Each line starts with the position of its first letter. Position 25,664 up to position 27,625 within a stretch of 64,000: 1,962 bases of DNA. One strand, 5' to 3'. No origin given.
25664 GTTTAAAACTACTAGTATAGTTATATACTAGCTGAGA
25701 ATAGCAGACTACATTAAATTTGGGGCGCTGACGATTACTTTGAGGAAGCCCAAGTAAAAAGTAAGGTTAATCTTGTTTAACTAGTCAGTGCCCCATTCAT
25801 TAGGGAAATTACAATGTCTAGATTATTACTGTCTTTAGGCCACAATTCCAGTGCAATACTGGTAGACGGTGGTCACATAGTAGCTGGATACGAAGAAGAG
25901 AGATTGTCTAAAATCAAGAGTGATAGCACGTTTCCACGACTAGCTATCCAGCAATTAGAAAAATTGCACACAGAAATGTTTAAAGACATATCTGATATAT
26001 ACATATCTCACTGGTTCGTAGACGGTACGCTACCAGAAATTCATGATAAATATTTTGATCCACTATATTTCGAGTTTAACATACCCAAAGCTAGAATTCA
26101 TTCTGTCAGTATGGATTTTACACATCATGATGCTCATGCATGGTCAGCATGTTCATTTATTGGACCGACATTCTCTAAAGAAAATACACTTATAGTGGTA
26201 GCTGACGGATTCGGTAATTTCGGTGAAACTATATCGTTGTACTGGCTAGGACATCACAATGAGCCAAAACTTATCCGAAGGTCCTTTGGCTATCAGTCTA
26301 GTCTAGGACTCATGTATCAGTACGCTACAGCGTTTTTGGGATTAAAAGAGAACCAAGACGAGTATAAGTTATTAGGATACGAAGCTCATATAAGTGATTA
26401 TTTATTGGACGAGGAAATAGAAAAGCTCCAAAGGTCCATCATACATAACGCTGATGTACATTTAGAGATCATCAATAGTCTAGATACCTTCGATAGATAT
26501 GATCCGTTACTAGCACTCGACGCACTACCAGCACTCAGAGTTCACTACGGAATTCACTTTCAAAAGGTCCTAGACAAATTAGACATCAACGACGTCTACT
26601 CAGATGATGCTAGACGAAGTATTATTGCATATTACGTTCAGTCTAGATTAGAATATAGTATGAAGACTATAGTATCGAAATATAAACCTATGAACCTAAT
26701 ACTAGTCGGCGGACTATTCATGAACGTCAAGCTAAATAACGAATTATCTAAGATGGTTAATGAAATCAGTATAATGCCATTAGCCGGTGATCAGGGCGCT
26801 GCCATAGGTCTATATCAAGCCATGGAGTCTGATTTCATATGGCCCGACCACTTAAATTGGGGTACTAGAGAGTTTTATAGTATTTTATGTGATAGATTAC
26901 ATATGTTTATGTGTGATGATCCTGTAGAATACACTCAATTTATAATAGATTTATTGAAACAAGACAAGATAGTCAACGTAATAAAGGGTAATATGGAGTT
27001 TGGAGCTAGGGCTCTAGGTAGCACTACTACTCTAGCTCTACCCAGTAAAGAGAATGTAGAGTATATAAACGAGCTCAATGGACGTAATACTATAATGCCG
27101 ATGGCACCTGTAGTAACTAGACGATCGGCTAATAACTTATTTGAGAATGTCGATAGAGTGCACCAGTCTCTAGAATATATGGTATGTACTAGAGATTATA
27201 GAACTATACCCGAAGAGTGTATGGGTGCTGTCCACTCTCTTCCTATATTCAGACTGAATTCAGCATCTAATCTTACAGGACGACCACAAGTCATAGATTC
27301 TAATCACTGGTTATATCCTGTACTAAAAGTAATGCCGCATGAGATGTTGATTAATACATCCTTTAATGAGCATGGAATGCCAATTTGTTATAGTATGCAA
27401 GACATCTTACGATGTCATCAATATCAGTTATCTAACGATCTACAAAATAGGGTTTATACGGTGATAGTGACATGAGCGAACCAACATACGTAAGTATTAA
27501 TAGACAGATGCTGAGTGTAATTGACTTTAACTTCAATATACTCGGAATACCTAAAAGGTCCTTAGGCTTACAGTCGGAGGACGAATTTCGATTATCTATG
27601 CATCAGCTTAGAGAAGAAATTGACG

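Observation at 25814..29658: Complete cytosine hypermodification cassette: predicted 5-carbamoyloxymethylcytosine DNA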

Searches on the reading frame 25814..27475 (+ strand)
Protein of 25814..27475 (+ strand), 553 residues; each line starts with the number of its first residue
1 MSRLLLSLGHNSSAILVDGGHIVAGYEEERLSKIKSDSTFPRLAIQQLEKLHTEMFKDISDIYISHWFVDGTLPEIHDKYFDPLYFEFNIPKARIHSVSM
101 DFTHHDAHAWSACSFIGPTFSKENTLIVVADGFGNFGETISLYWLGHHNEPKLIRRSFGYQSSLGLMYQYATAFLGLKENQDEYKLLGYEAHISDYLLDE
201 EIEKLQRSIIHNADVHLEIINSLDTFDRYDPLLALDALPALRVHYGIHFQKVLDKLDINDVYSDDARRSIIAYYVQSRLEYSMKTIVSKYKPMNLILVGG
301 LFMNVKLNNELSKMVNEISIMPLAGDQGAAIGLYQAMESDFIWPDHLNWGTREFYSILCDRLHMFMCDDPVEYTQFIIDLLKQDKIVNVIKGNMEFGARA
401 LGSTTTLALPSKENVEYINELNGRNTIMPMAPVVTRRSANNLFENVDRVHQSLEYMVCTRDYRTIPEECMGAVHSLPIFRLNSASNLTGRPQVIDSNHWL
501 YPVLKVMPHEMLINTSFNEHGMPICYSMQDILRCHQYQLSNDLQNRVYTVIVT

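Call 3: search_protein_families(library=pfam, proteins=[window:25814-27475:+], max_evalue=0.01)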
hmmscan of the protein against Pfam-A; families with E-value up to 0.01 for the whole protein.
window:25814-27475:+ (553 aa): 2 families
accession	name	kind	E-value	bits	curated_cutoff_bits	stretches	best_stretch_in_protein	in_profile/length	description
PF16861.10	Carbam_trans_C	-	3e-23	82.7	27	1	379-536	2-154/170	Carbamoyltransferase C-terminus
PF02543.21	Carbam_trans_N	-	4.9e-22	79.3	24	1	102-332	130-343/346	Carbamoyltransferase N-terminus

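Call 5: search_protein_families(library=phrogs, proteins=[window:25814-27475:+], max_evalue=0.001)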
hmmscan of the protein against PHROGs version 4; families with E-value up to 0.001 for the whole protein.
window:25814-27475:+ (553 aa): 2 families
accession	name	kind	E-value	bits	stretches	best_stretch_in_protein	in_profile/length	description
phrog_1601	-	moron, auxiliary metabolic gene and host takeover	7e-63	214.4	1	2-537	2-513/528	Nol-like carbamoyltransferase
phrog_20469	-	moron, auxiliary metabolic gene and host takeover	0.00038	21.2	0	378-447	8-78/181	Nol-like carbamoyltransferase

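Call 11: search_dna_similar(query=window:25814-27475:+, collection=phages, mode=protein, max_rows=30)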
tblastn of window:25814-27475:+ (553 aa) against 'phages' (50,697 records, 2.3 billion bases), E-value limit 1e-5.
Records with a match: 39; places in all: 39; records where one place covers at least 80% of the query: 17.
Best place of each record, by identity: <60% 39.
By first word of the organism name: Synechococcus 11; Bacteroides 6; Acinetobacter 4; Xanthomonas 4; Marine 3; Pelagibacter 3; Cyanophage 2; Stenotrophomonas 2; Prochlorococcus 2; Phage 1; and 1 more.
By host as written in the record: - 7; Synechococcus sp. WH8109 4; Bacteroides fragilis DA503 3; Candidatus Pelagibacter ubique HTCC1062 3; Synechococcus sp. WH7803 3; Bacteroides fragilis DA486 2; Synechococcus str. WH8109 2; Synechococcus sp. WH8018 2; and 12 more.
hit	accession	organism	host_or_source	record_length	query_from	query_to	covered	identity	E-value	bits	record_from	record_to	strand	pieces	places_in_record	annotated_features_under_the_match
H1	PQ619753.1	Acinetobacter phage HHU4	Acinetobacter baumannii H4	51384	1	552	100%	40.4%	4e-106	355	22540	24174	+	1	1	hypothetical protein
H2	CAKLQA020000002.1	Acinetobacter phage MD-2021a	not known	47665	1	552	100%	40.2%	8e-106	354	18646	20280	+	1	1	Predicted carbamoyl transferase, NodU family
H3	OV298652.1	Acinetobacter phage MD-2021a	not known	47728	1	552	100%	40.2%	8e-106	354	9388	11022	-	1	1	Predicted carbamoyl transferase, NodU family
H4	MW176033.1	Acinetobacter phage Effie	Acinetobacter calcoaceticus ATCC23055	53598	1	552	100%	39.6%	2e-107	358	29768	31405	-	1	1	390: hypothetical protein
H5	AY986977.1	Xanthomonas phage Xp15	-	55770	4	553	99%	39.4%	1e-108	362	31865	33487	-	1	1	putative cabamoyl transferase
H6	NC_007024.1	Xanthomonas phage Xp15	Xanthomonas campestris pv. pelargonii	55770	4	553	99%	39.4%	1e-108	362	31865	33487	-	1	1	Nol-like carbamoyltransferase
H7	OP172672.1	Bacteroides phage BF503P4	Bacteroides fragilis DA503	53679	4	546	98%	37.2%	1e-83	290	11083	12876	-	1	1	hypothetical protein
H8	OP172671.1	Bacteroides phage BF503P2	Bacteroides fragilis DA503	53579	4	539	97%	37.6%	3e-90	309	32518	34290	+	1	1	hypothetical protein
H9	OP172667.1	Bacteroides phage BF486P2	Bacteroides fragilis DA486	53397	4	539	97%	36.9%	2e-89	307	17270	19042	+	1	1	hypothetical protein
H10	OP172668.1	Bacteroides phage BF486P3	Bacteroides fragilis DA486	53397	4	539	97%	36.9%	2e-89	307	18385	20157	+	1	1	hypothetical protein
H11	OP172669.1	Bacteroides phage BF494P1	Bacteroides fragilis DA494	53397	4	539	97%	36.9%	2e-89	307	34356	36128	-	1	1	hypothetical protein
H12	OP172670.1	Bacteroides phage BF503P1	Bacteroides fragilis DA503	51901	4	539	97%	36.6%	5e-90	308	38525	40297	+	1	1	hypothetical protein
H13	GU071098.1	Synechococcus phage S-SSM7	Synechococcus sp. WH8109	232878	12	533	94%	23.8%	7e-15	84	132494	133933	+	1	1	carbamoyltransferase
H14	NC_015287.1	Synechococcus phage S-SSM7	Synechococcus sp. WH8109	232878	12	533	94%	23.8%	7e-15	84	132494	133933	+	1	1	Nol-like carbamoyltransferase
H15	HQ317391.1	Cyanophage S-SSM6a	Synechococcus sp. WH8109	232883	12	533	94%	23.8%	7e-15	84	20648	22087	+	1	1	carbamoyltransferase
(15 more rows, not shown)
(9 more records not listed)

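Call 12: search_solved_structures(query=window:25814-27475:+, max_evalue=0.001, show_alignments=1)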
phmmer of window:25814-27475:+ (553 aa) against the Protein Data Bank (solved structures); distinct sequences matched with E-value up to 0.001: 12.
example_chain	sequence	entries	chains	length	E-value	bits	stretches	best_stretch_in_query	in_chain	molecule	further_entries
9s2t_A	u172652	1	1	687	2.4e-19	72.5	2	366-535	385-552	Decarbamoylnovobiocin carbamoyltransferase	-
7vyj_A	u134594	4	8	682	3.5e-17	65.4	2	9-189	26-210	GdmN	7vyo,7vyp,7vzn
7vx0_A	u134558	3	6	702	3.9e-17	65.3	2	9-189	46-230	GdmN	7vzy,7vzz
7vzu_A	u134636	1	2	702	9.4e-17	64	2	9-189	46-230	GdmN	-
7vzq_A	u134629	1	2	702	1e-16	63.9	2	9-189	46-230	GdmN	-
7xb6_A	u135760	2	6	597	5.8e-15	58.1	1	155-535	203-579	Carbamoyltransferase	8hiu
3ven_A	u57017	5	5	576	2.2e-11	46.3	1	285-532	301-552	O-carbamoyltransferase TobZ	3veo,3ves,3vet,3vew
3ver_A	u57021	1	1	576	7.1e-11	44.6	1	285-532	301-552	O-carbamoyltransferase TobZ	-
3vex_A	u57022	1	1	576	1.2e-10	43.9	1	285-532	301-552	O-carbamoyltransferase TobZ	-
3vez_A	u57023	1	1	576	1.2e-10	43.9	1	285-532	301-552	O-carbamoyltransferase TobZ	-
3vf4_A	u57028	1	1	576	1.8e-10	43.2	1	285-532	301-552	O-carbamoyltransferase TobZ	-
3vf2_A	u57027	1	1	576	2.4e-10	42.8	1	285-532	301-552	O-carbamoyltransferase TobZ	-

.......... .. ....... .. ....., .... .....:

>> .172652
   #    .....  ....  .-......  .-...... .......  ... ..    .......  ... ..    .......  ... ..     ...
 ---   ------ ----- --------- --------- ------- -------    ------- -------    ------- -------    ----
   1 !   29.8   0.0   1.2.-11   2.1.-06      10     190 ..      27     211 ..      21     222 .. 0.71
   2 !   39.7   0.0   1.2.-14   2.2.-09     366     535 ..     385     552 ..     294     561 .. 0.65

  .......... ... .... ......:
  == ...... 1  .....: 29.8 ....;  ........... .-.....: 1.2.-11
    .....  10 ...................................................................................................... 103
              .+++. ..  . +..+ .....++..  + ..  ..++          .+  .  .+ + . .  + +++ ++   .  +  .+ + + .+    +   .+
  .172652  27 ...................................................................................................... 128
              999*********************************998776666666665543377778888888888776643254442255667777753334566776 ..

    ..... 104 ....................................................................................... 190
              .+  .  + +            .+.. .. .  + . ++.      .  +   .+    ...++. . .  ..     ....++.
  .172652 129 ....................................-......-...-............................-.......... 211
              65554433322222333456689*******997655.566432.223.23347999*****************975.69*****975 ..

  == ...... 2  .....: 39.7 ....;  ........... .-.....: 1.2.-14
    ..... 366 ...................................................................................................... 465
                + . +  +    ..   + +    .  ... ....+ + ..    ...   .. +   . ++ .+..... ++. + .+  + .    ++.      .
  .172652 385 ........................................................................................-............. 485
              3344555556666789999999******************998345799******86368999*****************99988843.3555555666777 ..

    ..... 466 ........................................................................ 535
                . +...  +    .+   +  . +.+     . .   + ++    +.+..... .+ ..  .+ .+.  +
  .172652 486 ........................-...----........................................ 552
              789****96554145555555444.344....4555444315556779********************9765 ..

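Call 14: get_annotated_region(hit=H5, flank=6000)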
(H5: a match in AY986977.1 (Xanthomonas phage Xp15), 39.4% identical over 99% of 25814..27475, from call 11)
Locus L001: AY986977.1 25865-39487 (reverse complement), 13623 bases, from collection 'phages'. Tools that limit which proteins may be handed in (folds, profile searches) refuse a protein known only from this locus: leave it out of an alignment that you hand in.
description: Xanthomonas campestris pv. pelargonii phage Xp15, complete genome.
organism: Xanthomonas phage Xp15 (NCBI taxid 322855)
taxonomy: Viruses; Duplodnaviria; Heunggongvirae; Uroviricota; Caudoviricetes; Alachuavirus; Alachuavirus Xp15
host: -; source: -; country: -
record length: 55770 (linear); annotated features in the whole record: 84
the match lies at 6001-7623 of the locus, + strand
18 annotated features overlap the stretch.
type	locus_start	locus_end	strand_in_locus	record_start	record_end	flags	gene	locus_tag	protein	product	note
CDS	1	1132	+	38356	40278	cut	-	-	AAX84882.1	possible DNA polymerase subunit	ZS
CDS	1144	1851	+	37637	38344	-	-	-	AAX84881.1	putative exonuclease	ZR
CDS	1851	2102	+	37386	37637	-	-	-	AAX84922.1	hypothetical protein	ZQ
CDS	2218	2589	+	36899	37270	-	-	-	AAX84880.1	hypothetical protein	ZP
CDS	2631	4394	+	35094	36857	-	-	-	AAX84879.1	possible DNA helicase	ZO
CDS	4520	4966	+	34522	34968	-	-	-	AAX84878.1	hypothetical protein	ZN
CDS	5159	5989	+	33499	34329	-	-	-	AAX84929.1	hypothetical protein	ZM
CDS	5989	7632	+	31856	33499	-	-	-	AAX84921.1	putative cabamoyl transferase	-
CDS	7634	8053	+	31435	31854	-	-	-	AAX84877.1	hypothetical protein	ZK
CDS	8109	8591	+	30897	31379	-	-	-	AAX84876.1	putative DNA polymerase subunit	ZJ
CDS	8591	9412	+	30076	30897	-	-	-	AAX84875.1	putative thymidylate synthase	ZI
CDS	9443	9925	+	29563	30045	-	-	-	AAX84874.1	putative deoxycytidylate deaminase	ZH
CDS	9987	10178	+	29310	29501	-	-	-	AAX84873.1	hypothetical protein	ZG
CDS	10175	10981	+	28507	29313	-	-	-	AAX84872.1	putative DNA dependent DNA polymerase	ZF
CDS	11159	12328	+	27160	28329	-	-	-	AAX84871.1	possible DNA ligase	ZE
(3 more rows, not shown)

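Call 15: get_annotated_region(hit=H4, flank=6000)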
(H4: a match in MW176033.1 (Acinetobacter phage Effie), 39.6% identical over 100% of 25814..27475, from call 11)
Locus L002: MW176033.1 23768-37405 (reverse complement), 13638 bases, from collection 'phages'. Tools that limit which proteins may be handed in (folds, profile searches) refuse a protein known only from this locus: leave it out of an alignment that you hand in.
description: Acinetobacter phage Effie, complete genome.
organism: Acinetobacter phage Effie (NCBI taxid 2853092)
taxonomy: Viruses; Duplodnaviria; Heunggongvirae; Uroviricota; Caudoviricetes
host: Acinetobacter calcoaceticus ATCC23055; source: sewage influent, Birmingham, AL; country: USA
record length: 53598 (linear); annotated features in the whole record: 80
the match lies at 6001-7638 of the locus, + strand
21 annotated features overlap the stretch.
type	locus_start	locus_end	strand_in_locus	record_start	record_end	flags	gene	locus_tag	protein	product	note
CDS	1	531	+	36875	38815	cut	490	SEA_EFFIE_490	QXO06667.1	hypothetical protein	-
CDS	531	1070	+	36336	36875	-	480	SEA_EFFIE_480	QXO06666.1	hypothetical protein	-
CDS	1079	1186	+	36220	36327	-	470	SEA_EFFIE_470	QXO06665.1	hypothetical protein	-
CDS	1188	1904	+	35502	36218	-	460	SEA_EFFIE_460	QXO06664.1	hypothetical protein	-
CDS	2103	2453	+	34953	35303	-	450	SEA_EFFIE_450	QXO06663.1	hypothetical protein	-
CDS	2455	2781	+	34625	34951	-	440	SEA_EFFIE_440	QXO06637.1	hypothetical protein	-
CDS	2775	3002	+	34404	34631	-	430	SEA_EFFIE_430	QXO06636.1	hypothetical protein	-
CDS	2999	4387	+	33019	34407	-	420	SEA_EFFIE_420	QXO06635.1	hypothetical protein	-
CDS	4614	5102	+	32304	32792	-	410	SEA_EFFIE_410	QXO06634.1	hypothetical protein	-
CDS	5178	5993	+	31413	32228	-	400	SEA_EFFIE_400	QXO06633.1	hypothetical protein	-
CDS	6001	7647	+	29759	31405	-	390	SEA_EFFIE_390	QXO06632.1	hypothetical protein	-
CDS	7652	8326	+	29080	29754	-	380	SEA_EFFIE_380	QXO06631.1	hypothetical protein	-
CDS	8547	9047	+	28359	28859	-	370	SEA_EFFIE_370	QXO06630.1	hypothetical protein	-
CDS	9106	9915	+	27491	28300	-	360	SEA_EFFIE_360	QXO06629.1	hypothetical protein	-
CDS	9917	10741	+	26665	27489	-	350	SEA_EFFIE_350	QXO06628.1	hypothetical protein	-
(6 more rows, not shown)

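Call 21: find_homologous_proteins(query=window:25814-27475:+, max_evalue=1e-20)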
Query window:25814-27475:+ (553 aa): 1211 proteins with E <= 1e-20 among 8000 candidates; the best 120 are listed.
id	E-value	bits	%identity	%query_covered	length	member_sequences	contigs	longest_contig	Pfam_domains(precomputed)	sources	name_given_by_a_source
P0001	0.0e+0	1277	100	100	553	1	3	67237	PF02543.22,PF16861.11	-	-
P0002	3.7e-298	1008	77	100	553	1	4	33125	PF02543.22,PF16861.11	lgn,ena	-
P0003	1.3e-272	923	70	100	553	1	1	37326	PF02543.22,PF16861.11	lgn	-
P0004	3.4e-271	919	71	100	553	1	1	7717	PF02543.22,PF16861.11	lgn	-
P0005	9.0e-271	917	69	100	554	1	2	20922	PF02543.22,PF16861.11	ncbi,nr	ncbi:MAG: carbamoyltransferase N-terminal domain-containing protein [Acidimicrobiia bacterium]|nr:ca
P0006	1.7e-266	903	71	100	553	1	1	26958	PF02543.22,PF16861.11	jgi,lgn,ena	-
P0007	3.5e-266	902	68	100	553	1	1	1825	PF02543.22,PF16861.11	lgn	-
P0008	4.7e-266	902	70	100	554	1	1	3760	PF02543.22,PF16861.11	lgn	-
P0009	5.3e-265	898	71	100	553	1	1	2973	PF02543.22,PF16861.11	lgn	-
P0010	8.2e-265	898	69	100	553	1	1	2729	PF02543.22,PF16861.11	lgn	-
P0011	7.2e-264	895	70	100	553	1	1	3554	PF02543.22,PF16861.11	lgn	-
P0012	1.4e-262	890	69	100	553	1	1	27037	PF02543.22,PF16861.11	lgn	-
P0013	2.8e-262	889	69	100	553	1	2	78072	PF02543.22,PF16861.11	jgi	-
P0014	1.2e-261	887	67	100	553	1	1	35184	PF02543.22,PF16861.11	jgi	-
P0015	5.1e-261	885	68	100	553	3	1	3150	PF02543.22,PF16861.11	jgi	jgi:carbamoyltransferase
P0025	1.2e-159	551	51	100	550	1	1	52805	PF02543.22,PF16861.11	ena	-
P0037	3.7e-143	496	45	99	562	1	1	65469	PF02543.22,PF16861.11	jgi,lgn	-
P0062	6.6e-124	433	41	98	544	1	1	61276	PF02543.22,PF16861.11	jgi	jgi:predicted NodU family carbamoyl transferase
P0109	3.0e-119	417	40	100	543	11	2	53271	PF02543.22,PF16861.11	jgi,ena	-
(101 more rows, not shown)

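Call 37: search_protein_families(library=ncbifam, proteins=[window:25814-27475:+], max_evalue=0.01)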
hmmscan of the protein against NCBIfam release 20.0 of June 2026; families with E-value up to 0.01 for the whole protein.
window:25814-27475:+ (553 aa): 1 family
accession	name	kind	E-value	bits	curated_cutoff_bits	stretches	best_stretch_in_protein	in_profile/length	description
NF041651.1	nodul_NodU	equivalog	2e-11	43.4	1000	1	278-472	288-480/556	nodulation protein NodU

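Call 40: find_encoding_contigs(protein=P0013, flank=10000, max_places=2)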
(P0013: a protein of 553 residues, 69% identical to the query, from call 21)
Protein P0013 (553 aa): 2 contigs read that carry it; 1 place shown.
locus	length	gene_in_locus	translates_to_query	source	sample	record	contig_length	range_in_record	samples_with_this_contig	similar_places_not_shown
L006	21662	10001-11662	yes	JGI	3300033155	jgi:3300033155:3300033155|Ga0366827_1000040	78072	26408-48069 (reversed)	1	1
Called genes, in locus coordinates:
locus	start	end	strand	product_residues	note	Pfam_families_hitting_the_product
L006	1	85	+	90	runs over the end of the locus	-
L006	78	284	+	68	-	-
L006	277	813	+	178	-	PF04448:DUF551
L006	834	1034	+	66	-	-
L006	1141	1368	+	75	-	-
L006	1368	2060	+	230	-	PF12705:PDDEXK_1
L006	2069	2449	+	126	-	-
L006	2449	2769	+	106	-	-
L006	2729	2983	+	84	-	-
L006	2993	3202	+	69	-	-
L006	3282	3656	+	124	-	-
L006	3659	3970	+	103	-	-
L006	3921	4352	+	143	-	-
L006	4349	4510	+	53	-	-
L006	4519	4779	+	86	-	-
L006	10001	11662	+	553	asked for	PF02543:Carbam_trans_N, PF16861:Carbam_trans_C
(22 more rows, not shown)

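Call 51: find_encoding_contigs(protein=P0025, flank=5000, max_places=1)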
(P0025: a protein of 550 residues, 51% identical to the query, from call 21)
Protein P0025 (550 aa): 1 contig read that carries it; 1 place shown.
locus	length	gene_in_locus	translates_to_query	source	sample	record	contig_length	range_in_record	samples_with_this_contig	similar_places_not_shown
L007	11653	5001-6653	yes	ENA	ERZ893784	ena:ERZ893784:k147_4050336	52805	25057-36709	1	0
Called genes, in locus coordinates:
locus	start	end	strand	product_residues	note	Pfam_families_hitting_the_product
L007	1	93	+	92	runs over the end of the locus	-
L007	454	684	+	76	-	-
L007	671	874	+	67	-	-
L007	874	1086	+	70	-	-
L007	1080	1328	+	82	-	-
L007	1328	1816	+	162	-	-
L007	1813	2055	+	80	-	-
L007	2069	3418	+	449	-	PF00176:SNF2-rel_dom, PF00270:DEAD, PF04851:ResIII (weak), PF00271:Helicase_C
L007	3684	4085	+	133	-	-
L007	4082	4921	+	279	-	-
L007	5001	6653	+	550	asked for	PF02543:Carbam_trans_N, PF16861:Carbam_trans_C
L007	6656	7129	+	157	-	PF01503:PRA-PH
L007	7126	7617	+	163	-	-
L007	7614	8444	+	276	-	PF00303:Thymidylat_synt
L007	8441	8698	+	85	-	-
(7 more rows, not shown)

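Call 52: find_encoding_contigs(protein=P0037, flank=5000, max_places=1)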
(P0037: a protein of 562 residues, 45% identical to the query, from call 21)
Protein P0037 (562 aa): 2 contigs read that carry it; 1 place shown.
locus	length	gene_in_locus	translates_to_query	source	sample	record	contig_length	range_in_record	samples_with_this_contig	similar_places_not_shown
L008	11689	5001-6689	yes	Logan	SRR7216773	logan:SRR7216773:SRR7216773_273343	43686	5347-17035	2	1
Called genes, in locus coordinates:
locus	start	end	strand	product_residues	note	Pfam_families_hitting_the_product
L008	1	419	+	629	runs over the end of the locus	PF00476:DNA_pol_A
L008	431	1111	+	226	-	PF12705:PDDEXK_1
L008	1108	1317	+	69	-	-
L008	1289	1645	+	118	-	-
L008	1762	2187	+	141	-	-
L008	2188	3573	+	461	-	PF00176:SNF2-rel_dom, PF04851:ResIII (weak), PF00271:Helicase_C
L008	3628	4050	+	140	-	-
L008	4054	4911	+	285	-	-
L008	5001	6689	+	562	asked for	PF02543:Carbam_trans_N, PF16861:Carbam_trans_C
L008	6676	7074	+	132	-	PF01503:PRA-PH (faint)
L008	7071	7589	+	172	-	-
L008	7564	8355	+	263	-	PF00303:Thymidylat_synt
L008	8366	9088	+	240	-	PF02511:Thy1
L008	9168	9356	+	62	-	-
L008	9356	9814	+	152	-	PF00383:dCMP_cyt_deam_1, PF14437:MafB19-deam (weak)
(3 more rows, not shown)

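Call 53: find_encoding_contigs(protein=P0062, flank=5000, max_places=1)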
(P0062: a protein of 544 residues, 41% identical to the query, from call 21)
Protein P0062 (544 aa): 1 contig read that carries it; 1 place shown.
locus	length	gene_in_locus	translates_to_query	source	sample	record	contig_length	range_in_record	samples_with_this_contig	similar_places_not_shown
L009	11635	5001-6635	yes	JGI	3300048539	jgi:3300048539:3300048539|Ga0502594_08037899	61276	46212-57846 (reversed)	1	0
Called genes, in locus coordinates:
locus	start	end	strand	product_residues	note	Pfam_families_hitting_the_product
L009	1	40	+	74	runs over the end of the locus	-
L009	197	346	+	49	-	-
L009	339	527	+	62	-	-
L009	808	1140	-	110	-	-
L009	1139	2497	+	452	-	PF00176:SNF2-rel_dom, PF00271:Helicase_C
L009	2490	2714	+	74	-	-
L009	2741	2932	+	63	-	-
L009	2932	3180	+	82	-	-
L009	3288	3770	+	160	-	-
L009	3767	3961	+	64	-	-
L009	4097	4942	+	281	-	-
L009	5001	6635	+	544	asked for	PF02543:Carbam_trans_N, PF16861:Carbam_trans_C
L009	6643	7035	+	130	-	PF01503:PRA-PH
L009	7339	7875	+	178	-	-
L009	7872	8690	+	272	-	PF00303:Thymidylat_synt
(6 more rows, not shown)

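Call 54: find_encoding_contigs(protein=P0109, flank=5000, max_places=1)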
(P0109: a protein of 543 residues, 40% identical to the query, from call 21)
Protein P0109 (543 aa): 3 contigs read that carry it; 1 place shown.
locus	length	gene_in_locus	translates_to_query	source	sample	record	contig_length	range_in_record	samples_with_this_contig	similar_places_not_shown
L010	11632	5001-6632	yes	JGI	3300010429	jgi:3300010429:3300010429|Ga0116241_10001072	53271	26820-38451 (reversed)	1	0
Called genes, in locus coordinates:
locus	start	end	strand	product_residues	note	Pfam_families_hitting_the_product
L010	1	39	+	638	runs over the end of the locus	PF00476:DNA_pol_A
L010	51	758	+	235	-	PF12705:PDDEXK_1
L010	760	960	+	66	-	-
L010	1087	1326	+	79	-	-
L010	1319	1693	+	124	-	-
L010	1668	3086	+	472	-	PF00176:SNF2-rel_dom, PF00271:Helicase_C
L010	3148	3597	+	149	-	-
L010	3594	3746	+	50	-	-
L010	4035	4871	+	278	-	-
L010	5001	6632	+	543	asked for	PF02543:Carbam_trans_N, PF16861:Carbam_trans_C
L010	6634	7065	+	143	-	PF01503:PRA-PH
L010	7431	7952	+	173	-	-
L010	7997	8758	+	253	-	PF00303:Thymidylat_synt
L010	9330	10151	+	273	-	PF19905:DUF6378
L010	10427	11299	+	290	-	PF01068:DNA_ligase_A_M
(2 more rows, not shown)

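Call 70: get_annotated_region(hit=H8, flank=5000)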
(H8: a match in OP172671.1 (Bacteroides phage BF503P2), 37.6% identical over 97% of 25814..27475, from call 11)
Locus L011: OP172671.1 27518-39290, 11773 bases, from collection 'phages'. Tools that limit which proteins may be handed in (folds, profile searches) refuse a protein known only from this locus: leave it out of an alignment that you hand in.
description: Bacteroides phage BF503P2, complete genome.
organism: Bacteroides phage BF503P2 (NCBI taxid 2968554)
taxonomy: Viruses; Duplodnaviria; Heunggongvirae; Uroviricota; Caudoviricetes
host: Bacteroides fragilis DA503; source: municipal sewage; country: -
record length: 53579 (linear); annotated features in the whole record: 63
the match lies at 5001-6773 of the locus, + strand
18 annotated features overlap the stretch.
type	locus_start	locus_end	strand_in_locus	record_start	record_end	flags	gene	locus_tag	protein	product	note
CDS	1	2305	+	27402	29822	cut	-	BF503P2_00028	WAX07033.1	hypothetical protein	-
CDS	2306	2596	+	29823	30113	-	-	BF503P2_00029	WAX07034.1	hypothetical protein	-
CDS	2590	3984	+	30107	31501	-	-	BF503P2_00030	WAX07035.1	hypothetical protein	-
CDS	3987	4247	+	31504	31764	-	-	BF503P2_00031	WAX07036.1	hypothetical protein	-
CDS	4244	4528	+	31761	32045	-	-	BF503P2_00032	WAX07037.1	hypothetical protein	-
CDS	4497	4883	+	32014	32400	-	-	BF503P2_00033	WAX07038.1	hypothetical protein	-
CDS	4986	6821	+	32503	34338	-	-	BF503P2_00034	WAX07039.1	hypothetical protein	-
CDS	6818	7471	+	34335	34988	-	-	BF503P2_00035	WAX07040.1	hypothetical protein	-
CDS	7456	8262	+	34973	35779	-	-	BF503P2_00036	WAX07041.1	deoxycytidylate 5-hydroxymethyltransferase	-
CDS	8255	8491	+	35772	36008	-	-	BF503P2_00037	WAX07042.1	hypothetical protein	-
CDS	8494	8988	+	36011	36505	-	dut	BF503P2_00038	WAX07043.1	deoxyuridine 5'-triphosphate nucleotidohydrolase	-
CDS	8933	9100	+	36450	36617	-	-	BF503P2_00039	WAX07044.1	hypothetical protein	-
CDS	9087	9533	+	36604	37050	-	-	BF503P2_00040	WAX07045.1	hypothetical protein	-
CDS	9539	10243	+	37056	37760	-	-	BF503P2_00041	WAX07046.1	hypothetical protein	-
CDS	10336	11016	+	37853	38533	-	-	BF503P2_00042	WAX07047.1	deoxycytidylate 5-hydroxymethyltransferase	-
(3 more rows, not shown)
